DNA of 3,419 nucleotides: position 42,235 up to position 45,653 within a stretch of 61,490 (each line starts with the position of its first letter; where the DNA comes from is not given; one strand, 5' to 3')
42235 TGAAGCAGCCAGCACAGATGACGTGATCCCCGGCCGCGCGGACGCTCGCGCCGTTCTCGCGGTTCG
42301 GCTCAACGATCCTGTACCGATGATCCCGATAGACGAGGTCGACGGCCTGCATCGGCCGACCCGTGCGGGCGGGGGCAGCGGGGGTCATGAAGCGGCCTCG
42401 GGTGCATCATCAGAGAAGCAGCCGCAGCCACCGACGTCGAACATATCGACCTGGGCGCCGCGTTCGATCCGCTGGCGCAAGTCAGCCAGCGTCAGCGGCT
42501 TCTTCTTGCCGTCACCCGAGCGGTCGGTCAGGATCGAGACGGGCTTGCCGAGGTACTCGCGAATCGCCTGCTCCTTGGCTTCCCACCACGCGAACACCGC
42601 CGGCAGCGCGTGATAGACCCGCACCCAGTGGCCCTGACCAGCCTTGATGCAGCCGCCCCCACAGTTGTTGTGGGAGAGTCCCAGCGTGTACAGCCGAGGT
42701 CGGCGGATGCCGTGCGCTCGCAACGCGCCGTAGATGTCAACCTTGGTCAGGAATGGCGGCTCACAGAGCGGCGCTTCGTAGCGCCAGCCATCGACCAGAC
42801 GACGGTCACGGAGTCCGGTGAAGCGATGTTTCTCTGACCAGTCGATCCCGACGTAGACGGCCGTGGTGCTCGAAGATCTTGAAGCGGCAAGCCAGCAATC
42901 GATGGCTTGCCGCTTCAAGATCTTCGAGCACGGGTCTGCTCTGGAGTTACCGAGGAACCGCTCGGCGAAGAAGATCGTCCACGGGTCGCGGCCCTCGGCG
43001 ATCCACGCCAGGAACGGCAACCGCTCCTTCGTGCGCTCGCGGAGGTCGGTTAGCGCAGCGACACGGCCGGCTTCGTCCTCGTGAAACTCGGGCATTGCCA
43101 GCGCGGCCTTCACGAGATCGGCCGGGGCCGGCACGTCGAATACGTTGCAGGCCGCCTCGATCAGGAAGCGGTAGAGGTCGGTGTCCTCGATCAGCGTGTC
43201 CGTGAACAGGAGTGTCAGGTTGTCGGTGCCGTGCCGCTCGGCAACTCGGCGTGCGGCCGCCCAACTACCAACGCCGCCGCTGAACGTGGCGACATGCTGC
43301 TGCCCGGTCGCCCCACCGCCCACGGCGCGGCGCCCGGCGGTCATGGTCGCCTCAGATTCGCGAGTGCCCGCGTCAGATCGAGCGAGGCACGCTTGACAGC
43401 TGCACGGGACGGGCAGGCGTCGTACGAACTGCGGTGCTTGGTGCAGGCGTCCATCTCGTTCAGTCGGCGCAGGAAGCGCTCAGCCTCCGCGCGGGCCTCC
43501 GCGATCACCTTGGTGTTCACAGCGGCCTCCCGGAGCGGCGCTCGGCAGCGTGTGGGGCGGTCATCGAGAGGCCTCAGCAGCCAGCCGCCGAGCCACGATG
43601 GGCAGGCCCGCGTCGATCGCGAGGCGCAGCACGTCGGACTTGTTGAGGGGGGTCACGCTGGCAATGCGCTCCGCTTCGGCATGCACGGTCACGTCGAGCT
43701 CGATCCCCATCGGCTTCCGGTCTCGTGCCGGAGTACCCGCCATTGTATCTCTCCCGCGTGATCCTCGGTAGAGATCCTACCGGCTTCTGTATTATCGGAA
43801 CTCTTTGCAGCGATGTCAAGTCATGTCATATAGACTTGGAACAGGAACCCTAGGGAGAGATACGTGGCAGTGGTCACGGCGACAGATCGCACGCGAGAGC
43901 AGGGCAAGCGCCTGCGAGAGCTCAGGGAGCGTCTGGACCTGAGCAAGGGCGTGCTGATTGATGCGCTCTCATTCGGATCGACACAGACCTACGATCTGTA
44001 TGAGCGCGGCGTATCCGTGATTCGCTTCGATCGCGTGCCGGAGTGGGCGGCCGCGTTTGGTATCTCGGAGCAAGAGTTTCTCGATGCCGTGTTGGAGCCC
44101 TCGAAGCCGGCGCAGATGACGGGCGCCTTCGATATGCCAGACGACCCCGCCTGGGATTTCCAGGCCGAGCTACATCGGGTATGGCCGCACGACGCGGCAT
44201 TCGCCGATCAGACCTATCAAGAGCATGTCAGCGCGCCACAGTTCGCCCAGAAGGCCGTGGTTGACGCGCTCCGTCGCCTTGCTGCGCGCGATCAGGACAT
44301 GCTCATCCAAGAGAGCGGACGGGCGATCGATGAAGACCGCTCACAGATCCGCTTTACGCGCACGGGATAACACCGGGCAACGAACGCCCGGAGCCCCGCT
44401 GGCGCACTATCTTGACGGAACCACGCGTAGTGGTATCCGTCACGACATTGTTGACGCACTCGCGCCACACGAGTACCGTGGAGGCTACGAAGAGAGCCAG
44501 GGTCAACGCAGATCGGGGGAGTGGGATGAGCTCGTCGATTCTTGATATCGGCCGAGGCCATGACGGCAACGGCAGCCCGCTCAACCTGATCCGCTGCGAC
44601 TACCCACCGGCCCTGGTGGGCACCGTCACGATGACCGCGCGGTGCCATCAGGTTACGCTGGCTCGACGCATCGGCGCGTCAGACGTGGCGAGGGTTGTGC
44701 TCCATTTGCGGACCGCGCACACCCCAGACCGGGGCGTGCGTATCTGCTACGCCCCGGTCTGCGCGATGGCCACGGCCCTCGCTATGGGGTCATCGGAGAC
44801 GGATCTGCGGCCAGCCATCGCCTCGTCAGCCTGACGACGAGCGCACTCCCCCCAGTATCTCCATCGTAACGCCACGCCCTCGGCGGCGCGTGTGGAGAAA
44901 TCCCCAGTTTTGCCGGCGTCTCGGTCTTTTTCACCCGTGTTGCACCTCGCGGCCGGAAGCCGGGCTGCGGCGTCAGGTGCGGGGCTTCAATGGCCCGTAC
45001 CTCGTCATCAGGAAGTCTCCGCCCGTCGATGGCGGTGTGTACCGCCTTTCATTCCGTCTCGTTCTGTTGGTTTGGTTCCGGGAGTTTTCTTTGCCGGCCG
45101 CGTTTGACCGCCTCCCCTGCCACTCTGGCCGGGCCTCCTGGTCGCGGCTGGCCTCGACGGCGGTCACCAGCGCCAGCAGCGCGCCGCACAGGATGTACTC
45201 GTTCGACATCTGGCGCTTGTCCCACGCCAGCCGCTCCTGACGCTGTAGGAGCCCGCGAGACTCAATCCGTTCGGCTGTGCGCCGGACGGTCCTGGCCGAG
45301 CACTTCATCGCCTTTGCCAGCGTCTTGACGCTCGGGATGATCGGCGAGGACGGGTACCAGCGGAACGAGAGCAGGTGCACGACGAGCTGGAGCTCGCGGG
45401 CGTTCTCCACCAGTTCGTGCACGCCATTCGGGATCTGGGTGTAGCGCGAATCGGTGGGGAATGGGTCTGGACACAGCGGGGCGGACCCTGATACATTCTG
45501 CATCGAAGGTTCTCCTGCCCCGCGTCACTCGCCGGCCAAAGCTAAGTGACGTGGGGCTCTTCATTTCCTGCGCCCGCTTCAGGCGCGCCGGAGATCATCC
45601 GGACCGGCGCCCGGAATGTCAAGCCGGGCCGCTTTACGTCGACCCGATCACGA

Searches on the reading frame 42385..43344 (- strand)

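Call 11: search_protein_families(library=phrogs, proteins=[window:42385-43344:-], max_evalue=0.001)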
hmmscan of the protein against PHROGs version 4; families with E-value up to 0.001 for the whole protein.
window:42385-43344:- (319 aa): 1 family
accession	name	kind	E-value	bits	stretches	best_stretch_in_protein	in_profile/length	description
phrog_424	-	moron, auxiliary metabolic gene and host takeover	7e-45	154.8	1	13-314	159-417/460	phosphoadenosine phosphosulfate reductase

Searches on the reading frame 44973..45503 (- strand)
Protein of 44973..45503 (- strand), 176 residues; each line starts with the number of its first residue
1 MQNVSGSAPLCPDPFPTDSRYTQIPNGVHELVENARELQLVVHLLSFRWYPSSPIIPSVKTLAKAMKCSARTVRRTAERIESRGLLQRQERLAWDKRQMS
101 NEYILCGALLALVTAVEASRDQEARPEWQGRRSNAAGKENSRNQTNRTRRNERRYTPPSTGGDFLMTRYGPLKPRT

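Call 69: search_protein_families(library=pfam, proteins=[window:44973-45503:-], max_evalue=0.001)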
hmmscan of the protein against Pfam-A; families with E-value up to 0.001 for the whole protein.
window:44973-45503:- (176 aa): 2 families
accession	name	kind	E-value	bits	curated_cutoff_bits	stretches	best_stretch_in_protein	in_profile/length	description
PF13730.12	HTH_36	-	5.3e-05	23.4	25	1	57-86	26-55/55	Helix-turn-helix domain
PF00392.27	GntR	-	7.6e-05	22.7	27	1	55-91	23-59/64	Bacterial regulatory proteins, gntR family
